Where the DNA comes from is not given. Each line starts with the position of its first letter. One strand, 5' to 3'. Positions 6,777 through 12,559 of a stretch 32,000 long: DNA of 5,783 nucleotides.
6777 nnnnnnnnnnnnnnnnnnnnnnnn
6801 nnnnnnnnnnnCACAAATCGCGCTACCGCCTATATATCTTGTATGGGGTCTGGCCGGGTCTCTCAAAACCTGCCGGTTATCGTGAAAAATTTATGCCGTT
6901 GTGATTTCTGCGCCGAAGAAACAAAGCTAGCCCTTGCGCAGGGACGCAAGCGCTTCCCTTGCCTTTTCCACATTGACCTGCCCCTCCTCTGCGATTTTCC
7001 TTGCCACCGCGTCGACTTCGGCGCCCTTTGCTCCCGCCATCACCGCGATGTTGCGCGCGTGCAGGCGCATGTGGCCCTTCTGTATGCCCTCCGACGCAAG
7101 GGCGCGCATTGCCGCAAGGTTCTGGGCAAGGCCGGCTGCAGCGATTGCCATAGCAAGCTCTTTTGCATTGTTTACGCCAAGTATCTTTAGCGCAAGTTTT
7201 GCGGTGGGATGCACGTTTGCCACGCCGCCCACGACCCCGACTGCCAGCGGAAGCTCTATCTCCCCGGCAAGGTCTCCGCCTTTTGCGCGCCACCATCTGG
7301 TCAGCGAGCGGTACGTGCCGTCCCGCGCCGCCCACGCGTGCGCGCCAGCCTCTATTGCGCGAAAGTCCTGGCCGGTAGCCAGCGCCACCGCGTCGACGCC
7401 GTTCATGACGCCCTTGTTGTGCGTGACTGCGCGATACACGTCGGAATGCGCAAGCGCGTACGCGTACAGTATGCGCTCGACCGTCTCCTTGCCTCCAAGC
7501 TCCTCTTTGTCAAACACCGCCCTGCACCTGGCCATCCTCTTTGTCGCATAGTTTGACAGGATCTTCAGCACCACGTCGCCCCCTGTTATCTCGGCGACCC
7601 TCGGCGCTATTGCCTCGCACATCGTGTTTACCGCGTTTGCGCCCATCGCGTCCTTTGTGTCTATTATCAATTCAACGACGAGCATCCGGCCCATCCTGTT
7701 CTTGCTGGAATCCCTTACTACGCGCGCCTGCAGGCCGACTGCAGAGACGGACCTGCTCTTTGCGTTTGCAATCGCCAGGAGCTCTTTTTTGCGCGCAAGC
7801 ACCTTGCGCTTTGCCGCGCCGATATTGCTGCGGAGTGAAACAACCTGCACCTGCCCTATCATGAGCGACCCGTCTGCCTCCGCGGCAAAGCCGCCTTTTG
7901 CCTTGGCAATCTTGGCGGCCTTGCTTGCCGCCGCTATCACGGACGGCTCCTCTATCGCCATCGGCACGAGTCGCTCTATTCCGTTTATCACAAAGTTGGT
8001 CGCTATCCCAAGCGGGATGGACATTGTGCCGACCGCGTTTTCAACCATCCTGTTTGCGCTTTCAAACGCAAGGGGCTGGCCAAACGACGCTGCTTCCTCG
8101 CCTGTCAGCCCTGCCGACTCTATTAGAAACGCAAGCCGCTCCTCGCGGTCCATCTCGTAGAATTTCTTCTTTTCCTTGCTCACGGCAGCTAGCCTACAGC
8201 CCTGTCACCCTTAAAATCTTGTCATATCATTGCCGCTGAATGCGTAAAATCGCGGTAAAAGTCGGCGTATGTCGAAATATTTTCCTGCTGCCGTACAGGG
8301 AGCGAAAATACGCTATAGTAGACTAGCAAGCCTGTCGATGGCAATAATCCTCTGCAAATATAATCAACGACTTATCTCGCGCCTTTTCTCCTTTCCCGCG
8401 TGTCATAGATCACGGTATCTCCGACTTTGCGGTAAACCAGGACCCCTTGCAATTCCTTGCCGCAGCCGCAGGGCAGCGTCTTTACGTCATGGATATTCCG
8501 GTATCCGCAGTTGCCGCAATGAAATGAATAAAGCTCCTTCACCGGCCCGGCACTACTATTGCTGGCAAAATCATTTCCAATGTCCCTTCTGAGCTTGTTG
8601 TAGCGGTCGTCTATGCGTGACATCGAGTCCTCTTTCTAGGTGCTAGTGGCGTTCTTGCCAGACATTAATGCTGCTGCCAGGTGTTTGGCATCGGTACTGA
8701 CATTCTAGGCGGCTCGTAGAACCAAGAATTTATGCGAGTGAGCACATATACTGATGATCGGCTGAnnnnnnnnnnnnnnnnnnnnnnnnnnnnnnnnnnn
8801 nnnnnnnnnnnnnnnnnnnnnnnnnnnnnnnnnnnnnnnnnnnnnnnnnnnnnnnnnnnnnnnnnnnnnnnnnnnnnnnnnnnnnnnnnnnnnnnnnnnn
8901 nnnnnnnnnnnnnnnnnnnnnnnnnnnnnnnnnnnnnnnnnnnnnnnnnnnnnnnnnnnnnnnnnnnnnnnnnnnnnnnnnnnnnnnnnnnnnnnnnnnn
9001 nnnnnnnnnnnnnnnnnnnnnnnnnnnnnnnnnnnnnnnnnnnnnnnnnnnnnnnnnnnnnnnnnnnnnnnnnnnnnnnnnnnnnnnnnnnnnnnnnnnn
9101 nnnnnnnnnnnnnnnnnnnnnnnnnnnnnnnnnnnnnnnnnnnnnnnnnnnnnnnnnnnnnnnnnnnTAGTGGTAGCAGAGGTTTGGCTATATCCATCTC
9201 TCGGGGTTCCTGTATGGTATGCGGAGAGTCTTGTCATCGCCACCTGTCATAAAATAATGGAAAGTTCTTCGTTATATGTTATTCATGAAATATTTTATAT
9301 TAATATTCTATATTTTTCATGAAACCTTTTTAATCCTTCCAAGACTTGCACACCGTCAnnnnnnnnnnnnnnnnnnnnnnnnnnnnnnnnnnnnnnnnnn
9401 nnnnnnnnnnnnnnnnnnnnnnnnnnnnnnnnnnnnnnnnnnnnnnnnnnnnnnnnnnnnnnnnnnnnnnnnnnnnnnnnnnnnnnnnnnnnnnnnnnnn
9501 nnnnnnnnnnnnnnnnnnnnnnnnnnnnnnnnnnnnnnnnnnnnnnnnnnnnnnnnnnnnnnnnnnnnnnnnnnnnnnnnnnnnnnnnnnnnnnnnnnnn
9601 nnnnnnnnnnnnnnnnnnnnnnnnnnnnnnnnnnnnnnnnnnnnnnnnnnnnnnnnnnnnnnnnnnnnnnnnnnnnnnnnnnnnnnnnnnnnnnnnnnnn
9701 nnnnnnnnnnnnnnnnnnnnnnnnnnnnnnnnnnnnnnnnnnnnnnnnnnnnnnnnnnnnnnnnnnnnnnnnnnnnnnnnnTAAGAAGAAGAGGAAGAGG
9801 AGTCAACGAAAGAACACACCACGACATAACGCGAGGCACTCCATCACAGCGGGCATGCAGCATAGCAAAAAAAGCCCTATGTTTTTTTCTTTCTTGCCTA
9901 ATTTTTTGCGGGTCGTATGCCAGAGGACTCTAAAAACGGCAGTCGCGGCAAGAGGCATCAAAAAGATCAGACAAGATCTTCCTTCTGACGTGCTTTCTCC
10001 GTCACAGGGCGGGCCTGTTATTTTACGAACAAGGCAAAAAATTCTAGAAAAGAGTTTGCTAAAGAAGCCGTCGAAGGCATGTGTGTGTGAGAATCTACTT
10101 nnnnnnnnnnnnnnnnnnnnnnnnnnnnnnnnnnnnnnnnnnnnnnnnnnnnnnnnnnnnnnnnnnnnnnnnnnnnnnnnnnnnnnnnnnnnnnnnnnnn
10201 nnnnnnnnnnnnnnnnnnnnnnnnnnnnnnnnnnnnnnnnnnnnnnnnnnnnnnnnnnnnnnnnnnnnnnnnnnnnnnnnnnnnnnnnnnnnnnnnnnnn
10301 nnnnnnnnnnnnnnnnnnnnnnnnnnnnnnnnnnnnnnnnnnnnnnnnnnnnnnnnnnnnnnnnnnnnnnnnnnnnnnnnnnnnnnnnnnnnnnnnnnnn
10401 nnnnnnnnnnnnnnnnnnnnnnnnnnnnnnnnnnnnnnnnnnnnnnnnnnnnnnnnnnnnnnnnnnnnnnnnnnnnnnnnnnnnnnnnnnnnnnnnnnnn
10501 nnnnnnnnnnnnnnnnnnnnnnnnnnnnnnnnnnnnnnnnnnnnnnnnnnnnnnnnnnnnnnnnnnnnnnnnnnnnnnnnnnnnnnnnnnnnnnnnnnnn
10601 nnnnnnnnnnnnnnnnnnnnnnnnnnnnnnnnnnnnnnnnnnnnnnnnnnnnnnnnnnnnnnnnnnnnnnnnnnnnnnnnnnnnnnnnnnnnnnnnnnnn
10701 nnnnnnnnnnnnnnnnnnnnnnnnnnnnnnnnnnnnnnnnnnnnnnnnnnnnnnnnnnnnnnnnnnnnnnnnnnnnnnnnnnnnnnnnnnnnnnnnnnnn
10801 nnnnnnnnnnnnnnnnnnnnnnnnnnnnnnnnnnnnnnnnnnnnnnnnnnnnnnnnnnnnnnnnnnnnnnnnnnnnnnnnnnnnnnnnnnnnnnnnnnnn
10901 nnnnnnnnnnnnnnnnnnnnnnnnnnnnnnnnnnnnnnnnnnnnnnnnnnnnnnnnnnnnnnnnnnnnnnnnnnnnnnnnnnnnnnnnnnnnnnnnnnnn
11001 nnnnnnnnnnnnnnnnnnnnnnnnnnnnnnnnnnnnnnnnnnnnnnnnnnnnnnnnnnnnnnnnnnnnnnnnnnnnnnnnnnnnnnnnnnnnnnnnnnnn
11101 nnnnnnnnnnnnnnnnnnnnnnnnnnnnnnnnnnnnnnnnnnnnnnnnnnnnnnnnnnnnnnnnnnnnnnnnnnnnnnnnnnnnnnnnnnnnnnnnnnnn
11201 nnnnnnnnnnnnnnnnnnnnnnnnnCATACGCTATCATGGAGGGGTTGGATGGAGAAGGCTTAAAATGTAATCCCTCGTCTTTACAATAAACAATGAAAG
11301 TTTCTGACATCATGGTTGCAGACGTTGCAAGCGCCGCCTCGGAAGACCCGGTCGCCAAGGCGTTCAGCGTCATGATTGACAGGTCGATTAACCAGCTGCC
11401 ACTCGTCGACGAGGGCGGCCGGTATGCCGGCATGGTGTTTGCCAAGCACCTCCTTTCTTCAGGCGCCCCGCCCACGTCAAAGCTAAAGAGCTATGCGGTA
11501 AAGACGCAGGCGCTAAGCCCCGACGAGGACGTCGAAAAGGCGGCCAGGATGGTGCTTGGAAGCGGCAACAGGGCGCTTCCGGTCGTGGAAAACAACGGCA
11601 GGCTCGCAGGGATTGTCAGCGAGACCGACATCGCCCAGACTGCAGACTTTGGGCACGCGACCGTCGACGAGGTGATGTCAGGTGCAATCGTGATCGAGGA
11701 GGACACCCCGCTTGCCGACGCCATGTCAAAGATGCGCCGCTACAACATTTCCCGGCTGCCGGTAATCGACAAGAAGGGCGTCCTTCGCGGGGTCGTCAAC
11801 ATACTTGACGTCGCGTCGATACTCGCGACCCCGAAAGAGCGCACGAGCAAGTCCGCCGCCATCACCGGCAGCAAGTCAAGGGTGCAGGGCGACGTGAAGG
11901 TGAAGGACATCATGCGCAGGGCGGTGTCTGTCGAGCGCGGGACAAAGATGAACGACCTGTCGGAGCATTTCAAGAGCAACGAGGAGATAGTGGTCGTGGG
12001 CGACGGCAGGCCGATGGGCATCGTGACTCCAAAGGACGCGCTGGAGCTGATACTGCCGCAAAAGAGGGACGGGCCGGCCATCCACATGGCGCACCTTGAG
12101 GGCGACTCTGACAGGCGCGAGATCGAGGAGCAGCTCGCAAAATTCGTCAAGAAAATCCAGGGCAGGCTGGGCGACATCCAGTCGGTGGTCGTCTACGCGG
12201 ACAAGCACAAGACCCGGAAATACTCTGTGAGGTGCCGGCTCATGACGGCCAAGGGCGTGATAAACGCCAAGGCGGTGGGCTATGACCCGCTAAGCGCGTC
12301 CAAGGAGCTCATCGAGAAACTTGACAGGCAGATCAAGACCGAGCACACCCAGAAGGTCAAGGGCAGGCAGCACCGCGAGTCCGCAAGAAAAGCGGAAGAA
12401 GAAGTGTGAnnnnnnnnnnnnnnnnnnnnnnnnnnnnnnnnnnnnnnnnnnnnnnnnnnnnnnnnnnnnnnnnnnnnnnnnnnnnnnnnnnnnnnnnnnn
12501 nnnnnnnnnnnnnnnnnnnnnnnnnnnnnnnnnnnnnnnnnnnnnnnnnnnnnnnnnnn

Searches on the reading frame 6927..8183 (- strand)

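Call 7: search_protein_families(library=pfam, proteins=[window:6927-8183:-], max_evalue=0.001)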
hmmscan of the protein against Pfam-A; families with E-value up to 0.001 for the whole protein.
window:6927-8183:- (418 aa): 1 family
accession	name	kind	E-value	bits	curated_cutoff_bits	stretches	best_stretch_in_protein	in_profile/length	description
PF00368.23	HMG-CoA_red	-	3.4e-104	349.2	27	1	14-376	3-368/368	Hydroxymethylglutaryl-coenzyme A reductase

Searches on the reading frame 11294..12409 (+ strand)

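Call 7: search_protein_families(library=pfam, proteins=[window:11294-12409:+], max_evalue=0.001)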
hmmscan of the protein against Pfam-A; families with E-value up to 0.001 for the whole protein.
window:11294-12409:+ (371 aa): 2 families
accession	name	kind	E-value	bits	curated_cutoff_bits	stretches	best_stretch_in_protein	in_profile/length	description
PF00571.33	CBS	-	8.5e-41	138.5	24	4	124-177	1-55/57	CBS domain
PF02482.25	Ribosomal_S30AE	-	3.6e-05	24.8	23.7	1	274-353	15-86/88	Sigma 54 modulation protein / S30EA ribosomal protein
